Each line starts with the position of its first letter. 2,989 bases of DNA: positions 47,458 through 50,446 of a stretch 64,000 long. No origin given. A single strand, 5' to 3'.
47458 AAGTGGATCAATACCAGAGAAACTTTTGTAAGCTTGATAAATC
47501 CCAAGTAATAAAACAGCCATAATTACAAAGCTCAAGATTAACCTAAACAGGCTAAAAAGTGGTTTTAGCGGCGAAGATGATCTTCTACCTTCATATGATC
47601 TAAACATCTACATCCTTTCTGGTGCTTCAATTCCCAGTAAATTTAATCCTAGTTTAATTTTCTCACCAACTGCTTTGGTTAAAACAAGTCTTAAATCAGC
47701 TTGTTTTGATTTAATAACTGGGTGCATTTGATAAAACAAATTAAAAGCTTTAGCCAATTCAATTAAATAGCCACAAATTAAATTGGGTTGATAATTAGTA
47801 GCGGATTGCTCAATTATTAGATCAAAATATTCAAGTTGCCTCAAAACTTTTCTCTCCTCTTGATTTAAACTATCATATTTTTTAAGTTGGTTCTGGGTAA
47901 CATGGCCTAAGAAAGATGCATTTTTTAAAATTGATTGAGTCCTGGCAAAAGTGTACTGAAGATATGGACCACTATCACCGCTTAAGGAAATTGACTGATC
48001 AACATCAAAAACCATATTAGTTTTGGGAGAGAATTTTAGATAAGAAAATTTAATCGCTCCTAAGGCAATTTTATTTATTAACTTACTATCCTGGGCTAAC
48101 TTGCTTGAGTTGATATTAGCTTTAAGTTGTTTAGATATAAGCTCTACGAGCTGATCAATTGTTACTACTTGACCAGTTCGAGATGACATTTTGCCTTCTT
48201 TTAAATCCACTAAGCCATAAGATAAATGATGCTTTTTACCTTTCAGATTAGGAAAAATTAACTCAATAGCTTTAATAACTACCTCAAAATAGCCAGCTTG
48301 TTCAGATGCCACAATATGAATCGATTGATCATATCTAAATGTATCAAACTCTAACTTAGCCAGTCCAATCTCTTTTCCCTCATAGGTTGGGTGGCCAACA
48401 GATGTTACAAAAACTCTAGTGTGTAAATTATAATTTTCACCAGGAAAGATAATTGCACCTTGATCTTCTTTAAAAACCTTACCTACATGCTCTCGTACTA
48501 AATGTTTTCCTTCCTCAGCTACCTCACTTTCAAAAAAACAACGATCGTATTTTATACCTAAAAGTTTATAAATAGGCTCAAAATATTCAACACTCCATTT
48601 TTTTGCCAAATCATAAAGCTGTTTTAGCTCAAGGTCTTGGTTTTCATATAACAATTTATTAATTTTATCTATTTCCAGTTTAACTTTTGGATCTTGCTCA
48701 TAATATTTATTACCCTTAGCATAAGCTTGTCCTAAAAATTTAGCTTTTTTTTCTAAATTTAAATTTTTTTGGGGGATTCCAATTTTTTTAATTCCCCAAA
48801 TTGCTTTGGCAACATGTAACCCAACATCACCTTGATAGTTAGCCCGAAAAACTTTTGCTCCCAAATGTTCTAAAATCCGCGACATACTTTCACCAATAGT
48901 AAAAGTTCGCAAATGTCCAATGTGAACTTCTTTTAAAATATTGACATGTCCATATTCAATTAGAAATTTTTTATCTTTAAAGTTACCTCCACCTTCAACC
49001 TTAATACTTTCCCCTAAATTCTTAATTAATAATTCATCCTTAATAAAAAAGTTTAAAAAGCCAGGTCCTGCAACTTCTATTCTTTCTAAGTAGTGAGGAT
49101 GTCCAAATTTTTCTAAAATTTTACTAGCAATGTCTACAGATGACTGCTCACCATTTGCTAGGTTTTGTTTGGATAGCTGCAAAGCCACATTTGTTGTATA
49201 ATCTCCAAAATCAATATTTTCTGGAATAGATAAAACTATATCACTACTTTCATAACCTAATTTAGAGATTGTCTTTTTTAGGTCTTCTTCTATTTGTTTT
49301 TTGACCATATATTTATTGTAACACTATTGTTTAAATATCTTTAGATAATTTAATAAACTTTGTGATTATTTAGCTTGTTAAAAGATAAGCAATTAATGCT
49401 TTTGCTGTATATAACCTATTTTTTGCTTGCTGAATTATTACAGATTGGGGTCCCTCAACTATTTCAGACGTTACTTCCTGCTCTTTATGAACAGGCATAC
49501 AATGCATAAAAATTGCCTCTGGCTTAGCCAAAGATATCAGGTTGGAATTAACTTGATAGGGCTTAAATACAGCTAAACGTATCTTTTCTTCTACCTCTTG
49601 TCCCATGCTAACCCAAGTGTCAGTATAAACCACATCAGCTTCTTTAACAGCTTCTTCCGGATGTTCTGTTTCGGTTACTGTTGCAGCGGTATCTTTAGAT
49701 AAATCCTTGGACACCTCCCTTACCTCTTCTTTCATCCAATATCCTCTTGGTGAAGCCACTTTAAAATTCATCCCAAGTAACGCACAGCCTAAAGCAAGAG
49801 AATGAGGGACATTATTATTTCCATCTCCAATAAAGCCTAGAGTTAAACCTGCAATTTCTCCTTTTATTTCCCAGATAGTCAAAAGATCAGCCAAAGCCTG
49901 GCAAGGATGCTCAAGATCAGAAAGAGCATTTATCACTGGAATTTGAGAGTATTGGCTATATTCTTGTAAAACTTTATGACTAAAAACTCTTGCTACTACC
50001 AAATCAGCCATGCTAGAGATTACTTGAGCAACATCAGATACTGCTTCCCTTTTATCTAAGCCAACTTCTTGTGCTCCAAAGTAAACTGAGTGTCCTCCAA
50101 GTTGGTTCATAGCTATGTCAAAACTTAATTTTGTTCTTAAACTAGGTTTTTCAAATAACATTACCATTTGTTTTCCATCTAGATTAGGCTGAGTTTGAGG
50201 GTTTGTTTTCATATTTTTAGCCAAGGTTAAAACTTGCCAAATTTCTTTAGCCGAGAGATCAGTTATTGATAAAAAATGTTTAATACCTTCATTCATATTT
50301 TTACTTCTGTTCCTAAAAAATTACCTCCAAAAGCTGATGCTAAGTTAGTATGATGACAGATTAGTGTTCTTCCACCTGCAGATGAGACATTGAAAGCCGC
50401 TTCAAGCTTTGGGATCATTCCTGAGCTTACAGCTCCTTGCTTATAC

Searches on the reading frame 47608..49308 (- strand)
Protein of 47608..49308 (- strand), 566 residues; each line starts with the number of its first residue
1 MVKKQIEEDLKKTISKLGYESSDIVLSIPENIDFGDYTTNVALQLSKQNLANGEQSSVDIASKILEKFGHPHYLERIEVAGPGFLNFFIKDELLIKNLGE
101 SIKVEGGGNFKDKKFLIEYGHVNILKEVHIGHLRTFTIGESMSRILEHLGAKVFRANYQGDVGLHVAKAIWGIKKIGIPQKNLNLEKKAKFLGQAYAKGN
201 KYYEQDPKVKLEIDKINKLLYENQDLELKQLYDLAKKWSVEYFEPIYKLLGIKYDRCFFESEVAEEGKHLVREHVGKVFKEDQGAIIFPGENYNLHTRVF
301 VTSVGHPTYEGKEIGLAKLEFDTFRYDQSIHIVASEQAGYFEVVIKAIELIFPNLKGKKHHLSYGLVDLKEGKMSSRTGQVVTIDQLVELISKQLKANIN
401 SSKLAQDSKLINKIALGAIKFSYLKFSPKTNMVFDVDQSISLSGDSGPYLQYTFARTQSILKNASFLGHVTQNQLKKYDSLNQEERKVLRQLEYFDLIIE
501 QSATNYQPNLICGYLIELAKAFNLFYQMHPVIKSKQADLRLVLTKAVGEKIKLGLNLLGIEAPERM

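Call 7: search_protein_families(library=pfam, proteins=[window:47608-49308:-])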
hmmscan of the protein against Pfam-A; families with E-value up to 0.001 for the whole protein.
window:47608-49308:- (566 aa): 3 families
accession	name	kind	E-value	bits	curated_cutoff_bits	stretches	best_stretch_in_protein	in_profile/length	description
PF00750.26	tRNA-synt_1d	-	2.6e-30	106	23.3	1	111-435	18-348/349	tRNA synthetases class I (R), catalytic domain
PF05746.21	DALR_1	-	2e-27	96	22.3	1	450-566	1-117/117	DALR anticodon binding domain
PF03485.21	Arg_tRNA_synt_N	-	1.6e-18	67.5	21.5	1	5-89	2-85/85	Arginyl tRNA synthetase N terminal domain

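Call 50: find_homologous_proteins(query=window:47608-49308:-, max_evalue=1e-60)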
Query window:47608-49308:- (566 aa): 7770 proteins with E <= 1e-60 among 8000 candidates; the best 120 are listed.
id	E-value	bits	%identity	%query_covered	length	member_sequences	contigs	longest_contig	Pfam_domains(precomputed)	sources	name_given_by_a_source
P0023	0.0e+0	1247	100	100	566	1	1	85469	PF05746.22,PF00750.26,PF03485.22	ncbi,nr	ncbi:arginine--tRNA ligase [Candidatus Daviesbacteria bacterium]|nr:arginine--tRNA ligase [Candidatu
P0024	2.6e-242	824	66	100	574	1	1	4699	PF05746.22,PF00750.26,PF03485.22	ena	-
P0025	4.4e-228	777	61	100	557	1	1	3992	PF05746.22,PF00750.26,PF03485.22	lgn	-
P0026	1.3e-224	765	61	100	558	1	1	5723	PF01921.25,PF05746.22,PF00750.26,PF03485.22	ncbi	-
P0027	2.3e-223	761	59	100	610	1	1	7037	PF05746.22,PF00750.26,PF03485.22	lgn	-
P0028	3.0e-222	757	61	100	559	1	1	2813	PF05746.22,PF00750.26,PF03485.22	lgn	-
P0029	4.5e-222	757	61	100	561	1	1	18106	PF05746.22,PF00750.26,PF03485.22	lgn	-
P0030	2.0e-220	751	60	100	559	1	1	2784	PF05746.22,PF00750.26,PF03485.22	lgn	-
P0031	5.7e-220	750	60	100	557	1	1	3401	PF05746.22,PF00750.26,PF03485.22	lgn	-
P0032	7.0e-220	750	61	100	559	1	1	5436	PF05746.22,PF00750.26,PF03485.22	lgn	-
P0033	3.6e-219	747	61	100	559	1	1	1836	PF05746.22,PF00750.26,PF03485.22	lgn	-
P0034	8.6e-219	746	60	100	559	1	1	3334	PF05746.22,PF00750.26,PF03485.22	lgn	-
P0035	8.9e-218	743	59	100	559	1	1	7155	PF05746.22,PF00750.26,PF03485.22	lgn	-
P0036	1.2e-217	742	60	100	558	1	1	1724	PF05746.22,PF00750.26,PF03485.22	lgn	-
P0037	1.9e-217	741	59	100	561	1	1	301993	PF01406.26,PF05746.22,PF00750.26,PF03485.22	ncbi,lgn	-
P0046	1.4e-216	739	58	100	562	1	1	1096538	PF05746.22,PF00750.26,PF03485.22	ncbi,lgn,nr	ncbi:MAG: arginine--tRNA ligase [Candidatus Daviesbacteria bacterium]|nr:arginine--tRNA ligase [Cand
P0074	9.5e-213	726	58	100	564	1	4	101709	PF05746.22,PF00750.26,PF03485.22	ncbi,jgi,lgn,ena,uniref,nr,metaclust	ncbi:arginine--tRNA ligase [Candidatus Daviesbacteria bacterium RIFCSPHIGHO2_01_FULL_40_11]|uniref:A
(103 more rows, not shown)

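Call 52: find_encoding_contigs(protein=P0024, flank=3500, max_places=2)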
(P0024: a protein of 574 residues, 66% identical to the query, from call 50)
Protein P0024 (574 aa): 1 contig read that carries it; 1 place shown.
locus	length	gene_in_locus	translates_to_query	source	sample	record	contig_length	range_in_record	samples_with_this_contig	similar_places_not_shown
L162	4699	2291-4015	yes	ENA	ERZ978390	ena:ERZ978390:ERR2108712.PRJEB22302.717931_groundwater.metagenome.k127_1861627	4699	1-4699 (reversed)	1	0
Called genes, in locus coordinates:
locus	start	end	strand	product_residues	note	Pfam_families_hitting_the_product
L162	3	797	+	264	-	?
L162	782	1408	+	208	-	PF00753:Lactamase_B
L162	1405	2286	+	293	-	PF00491:Arginase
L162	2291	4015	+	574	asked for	PF03485:Arg_tRNA_synt_N, PF00750:tRNA-synt_1d, PF05746:DALR_1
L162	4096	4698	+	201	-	?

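Call 53: find_encoding_contigs(protein=P0046, flank=3500, max_places=2)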
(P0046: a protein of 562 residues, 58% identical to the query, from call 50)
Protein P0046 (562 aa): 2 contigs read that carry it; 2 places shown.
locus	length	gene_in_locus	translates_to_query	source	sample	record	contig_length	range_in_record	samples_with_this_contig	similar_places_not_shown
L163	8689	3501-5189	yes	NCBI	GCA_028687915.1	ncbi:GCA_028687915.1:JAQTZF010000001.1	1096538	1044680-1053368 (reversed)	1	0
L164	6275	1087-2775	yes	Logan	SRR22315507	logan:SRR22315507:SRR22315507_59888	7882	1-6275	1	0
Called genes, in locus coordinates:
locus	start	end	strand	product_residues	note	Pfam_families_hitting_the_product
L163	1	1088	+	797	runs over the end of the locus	PF00133:tRNA-synt_1, PF09334:tRNA-synt_1g, PF13603:tRNA-synt_1_2, PF00133:tRNA-synt_1, PF08264:Anticodon_1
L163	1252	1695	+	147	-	-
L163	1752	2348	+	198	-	PF10531:SLBB, PF12836:HHH_3, PF00633:HHH (weak)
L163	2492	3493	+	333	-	PF03772:Competence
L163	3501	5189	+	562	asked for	PF03485:Arg_tRNA_synt_N, PF00750:tRNA-synt_1d, PF05746:DALR_1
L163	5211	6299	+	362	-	PF00149:Metallophos, PF12850:Metallophos_2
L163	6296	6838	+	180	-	PF00334:NDK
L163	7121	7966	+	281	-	PF00334:NDK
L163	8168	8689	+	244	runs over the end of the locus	PF04203:Sortase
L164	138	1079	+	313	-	PF03772:Competence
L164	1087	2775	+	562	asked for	PF03485:Arg_tRNA_synt_N, PF00750:tRNA-synt_1d, PF05746:DALR_1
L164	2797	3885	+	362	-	PF00149:Metallophos, PF12850:Metallophos_2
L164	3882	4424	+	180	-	PF00334:NDK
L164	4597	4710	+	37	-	-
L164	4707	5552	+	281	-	PF00334:NDK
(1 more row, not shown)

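Call 54: find_encoding_contigs(protein=P0074, flank=3500, max_places=2)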
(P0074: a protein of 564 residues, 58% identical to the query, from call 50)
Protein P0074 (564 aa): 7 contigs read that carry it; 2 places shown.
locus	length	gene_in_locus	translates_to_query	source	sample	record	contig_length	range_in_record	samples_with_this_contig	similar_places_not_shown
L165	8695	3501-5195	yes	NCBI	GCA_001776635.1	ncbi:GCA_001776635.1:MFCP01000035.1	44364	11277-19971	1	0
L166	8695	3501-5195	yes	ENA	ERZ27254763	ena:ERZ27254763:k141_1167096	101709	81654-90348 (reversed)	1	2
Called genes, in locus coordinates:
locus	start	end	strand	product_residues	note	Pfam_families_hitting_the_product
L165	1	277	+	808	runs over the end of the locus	PF00133:tRNA-synt_1, PF09334:tRNA-synt_1g, PF13603:tRNA-synt_1_2, PF00133:tRNA-synt_1, PF09334:tRNA-synt_1g, PF08264:Anticodon_1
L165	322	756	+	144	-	-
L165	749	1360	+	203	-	PF10531:SLBB, PF00633:HHH (weak), PF12836:HHH_3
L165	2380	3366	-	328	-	PF01734:Patatin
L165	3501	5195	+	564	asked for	PF03485:Arg_tRNA_synt_N, PF00750:tRNA-synt_1d, PF05746:DALR_1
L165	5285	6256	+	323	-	PF00149:Metallophos, PF12850:Metallophos_2 (faint)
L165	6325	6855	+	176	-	PF00334:NDK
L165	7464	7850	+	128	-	-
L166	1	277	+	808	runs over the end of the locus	PF00133:tRNA-synt_1, PF09334:tRNA-synt_1g, PF13603:tRNA-synt_1_2, PF00133:tRNA-synt_1, PF09334:tRNA-synt_1g, PF08264:Anticodon_1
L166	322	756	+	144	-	-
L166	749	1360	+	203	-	PF10531:SLBB, PF00633:HHH (weak), PF12836:HHH_3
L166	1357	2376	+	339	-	PF03772:Competence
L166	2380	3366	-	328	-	PF01734:Patatin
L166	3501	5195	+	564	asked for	PF03485:Arg_tRNA_synt_N, PF00750:tRNA-synt_1d, PF05746:DALR_1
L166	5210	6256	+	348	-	PF00149:Metallophos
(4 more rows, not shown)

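Call 55: find_encoding_contigs(protein=P0029, flank=3500, max_places=2)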
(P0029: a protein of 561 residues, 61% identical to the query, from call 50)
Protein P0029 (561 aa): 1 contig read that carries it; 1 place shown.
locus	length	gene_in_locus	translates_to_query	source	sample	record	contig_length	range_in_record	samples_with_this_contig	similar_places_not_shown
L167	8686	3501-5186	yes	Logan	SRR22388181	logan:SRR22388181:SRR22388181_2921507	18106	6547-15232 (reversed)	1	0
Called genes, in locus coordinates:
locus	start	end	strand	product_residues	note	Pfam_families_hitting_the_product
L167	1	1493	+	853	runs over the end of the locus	PF00133:tRNA-synt_1, PF09334:tRNA-synt_1g, PF13603:tRNA-synt_1_2, PF00133:tRNA-synt_1, PF09334:tRNA-synt_1g, PF08264:Anticodon_1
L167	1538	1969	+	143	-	-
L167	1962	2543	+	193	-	PF10531:SLBB, PF22461:SLBB_2 (weak), PF06514:PsbU (weak), PF12836:HHH_3, PF00633:HHH (weak)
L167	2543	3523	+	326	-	PF03772:Competence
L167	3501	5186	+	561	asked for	PF03485:Arg_tRNA_synt_N, PF00750:tRNA-synt_1d, PF05746:DALR_1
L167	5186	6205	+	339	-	PF00149:Metallophos, PF12850:Metallophos_2 (weak)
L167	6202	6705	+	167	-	PF00334:NDK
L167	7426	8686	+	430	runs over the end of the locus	PF09339:HTH_IclR (faint), PF12802:MarR_2 (weak), PF12840:HTH_20 (weak), PF13412:HTH_24 (weak), PF13463:HTH_27 (weak), PF13545:HTH_Crp_2 (faint), PF25213:HVO_A0261_N (faint), PF01022:HTH_5 (faint), +1 more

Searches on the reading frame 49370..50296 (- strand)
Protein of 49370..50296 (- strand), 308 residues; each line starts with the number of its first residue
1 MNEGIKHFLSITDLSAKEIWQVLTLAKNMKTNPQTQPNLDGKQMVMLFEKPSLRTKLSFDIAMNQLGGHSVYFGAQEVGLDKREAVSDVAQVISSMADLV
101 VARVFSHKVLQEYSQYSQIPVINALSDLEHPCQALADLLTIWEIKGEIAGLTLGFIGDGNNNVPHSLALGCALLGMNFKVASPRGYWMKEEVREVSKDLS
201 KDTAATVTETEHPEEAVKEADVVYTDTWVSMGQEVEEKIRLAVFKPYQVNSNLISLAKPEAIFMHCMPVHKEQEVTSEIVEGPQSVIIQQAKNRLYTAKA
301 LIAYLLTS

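Call 7: search_protein_families(library=pfam, proteins=[window:49370-50296:-])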
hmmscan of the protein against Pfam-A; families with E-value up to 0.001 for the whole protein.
window:49370-50296:- (308 aa): 2 families
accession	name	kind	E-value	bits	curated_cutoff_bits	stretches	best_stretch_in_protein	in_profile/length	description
PF00185.30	OTCace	-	3.6e-55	186.8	29.4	1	150-305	2-157/157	Aspartate/ornithine carbamoyltransferase, Asp/Orn binding domain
PF02729.26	OTCace_N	-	6.9e-49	166.2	29.9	1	6-143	1-148/148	Aspartate/ornithine carbamoyltransferase, carbamoyl-P binding domain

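Call 77: search_protein_families(library=ncbifam, proteins=[window:49370-50296:-], max_evalue=0.00001)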
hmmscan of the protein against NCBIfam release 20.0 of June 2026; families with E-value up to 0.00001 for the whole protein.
window:49370-50296:- (308 aa): 16 families
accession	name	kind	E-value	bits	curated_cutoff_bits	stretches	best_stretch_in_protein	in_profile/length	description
NF001986.0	PRK00779.1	subfamily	6.7e-116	386.7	306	1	4-307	4-305/307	ornithine carbamoyltransferase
TIGR00658.1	orni_carb_tr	equivalog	2.4e-111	371.7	280.85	1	6-306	1-303/304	ornithine carbamoyltransferase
NF011380.0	PRK14805.1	equivalog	3.7e-101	338.2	421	1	6-307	2-301/302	ornithine carbamoyltransferase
TIGR04384.1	putr_carbamoyl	exception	3.4e-85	286.1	500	1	7-307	1-308/330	putrescine carbamoyltransferase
NF003286.0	PRK04284.1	subfamily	8.5e-76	255.2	515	1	6-302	7-326/332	ornithine carbamoyltransferase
NF002470.0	PRK01713.1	equivalog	9.3e-57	192.9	545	1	6-274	8-282/334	ornithine carbamoyltransferase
NF009213.0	PRK12562.1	subfamily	2.1e-53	181.9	559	1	6-303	7-329/334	ornithine carbamoyltransferase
NF011379.0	PRK14804.1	equivalog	2.3e-53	181.4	373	1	4-306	5-309/311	ornithine carbamoyltransferase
NF002032.1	PRK00856.1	equivalog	4.5e-51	173.8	263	1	6-305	1-296/297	aspartate carbamoyltransferase catalytic subunit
NF003384.0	PRK04523.1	equivalog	7.4e-50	169.9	288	1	5-306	3-333/336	N-acetylornithine carbamoyltransferase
TIGR00670.1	asp_carb_tr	equivalog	1.6e-49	168.7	236.95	1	6-306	1-303/304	aspartate carbamoyltransferase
NF006046.0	PRK08192.1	equivalog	1.2e-31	110.3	512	1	6-306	7-317/339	aspartate carbamoyltransferase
NF008853.0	PRK11891.1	equivalog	5.4e-26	91.2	560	1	3-306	86-398/430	aspartate carbamoyltransferase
NF005538.0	PRK07200.1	equivalog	6e-21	74.9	453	1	12-231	28-275/396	knotted carbamoyltransferase YgeW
TIGR03316.1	ygeW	equivalog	9.1e-21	74.2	500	1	16-231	32-272/391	knotted carbamoyltransferase YgeW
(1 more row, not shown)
